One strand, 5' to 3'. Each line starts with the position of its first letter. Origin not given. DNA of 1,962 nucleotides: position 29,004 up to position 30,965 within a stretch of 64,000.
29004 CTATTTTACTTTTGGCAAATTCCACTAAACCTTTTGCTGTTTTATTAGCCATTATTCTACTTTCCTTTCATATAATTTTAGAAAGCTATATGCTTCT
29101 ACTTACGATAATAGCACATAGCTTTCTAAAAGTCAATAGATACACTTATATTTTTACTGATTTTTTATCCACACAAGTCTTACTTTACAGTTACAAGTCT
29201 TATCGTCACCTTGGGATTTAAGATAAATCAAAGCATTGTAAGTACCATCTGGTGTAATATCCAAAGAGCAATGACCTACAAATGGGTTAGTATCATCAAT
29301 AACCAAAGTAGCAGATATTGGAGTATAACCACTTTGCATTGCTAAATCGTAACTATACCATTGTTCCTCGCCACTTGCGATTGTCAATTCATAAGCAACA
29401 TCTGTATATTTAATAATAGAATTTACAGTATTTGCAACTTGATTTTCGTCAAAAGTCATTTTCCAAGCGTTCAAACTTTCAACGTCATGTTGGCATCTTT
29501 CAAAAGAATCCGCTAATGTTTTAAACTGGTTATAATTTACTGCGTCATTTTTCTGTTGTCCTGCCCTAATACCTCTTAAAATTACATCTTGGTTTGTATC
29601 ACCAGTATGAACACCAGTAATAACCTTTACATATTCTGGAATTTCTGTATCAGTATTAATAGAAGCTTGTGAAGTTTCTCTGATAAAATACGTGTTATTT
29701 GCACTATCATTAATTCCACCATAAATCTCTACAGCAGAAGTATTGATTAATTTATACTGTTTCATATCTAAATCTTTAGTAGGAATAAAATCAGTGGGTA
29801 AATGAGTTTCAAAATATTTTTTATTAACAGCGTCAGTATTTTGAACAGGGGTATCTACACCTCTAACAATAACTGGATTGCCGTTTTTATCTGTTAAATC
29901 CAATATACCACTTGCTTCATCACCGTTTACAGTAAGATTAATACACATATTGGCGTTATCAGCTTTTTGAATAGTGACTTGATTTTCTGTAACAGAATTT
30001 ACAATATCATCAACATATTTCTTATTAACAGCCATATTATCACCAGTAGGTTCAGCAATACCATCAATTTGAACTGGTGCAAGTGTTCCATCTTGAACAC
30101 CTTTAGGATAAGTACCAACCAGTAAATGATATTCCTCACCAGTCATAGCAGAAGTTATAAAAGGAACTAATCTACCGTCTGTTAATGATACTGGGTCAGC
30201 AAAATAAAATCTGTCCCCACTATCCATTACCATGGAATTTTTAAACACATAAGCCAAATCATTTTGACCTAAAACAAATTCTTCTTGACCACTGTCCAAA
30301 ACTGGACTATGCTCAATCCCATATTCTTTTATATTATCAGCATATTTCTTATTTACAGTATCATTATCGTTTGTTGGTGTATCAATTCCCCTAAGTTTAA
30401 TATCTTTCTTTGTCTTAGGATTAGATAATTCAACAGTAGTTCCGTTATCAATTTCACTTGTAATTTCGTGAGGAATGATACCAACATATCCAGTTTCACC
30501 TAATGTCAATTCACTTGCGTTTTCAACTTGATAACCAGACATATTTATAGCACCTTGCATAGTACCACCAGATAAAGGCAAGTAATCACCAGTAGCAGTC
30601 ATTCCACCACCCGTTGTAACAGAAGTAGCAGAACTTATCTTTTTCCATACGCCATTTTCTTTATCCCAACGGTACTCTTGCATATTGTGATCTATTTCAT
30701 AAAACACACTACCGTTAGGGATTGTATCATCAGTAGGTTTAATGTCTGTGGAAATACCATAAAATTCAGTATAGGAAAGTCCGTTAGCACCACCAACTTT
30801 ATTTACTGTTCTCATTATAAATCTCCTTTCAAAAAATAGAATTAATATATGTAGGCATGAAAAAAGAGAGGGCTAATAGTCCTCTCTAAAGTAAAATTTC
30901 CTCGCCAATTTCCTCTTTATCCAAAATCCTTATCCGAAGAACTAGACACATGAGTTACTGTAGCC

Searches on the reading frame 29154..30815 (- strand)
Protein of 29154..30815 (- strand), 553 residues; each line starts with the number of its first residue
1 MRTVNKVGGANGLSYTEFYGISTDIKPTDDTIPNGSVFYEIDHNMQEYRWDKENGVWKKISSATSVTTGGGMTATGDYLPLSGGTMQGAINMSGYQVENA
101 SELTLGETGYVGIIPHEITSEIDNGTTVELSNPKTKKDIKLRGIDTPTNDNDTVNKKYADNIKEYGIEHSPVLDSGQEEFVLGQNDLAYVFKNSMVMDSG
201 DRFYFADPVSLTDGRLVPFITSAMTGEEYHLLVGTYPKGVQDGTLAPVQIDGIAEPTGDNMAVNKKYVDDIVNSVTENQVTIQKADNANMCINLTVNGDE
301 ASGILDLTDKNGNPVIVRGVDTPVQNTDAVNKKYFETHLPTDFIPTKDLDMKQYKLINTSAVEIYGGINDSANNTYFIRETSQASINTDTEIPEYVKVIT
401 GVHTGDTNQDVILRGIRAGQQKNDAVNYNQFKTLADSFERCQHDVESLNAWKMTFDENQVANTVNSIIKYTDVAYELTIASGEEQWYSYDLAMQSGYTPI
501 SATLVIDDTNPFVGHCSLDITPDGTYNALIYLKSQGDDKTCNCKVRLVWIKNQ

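Call 38: search_protein_families(library=pfam, proteins=[window:29154-30815:-], max_evalue=0.01)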
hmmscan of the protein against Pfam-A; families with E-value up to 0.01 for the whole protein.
window:29154-30815:- (553 aa): 1 family
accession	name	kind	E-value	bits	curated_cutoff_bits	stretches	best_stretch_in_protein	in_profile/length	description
PF05662.19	YadA_stalk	-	0.0033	18.2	28.4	0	418-437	7-26/43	Coiled stalk of trimeric autotransporter adhesin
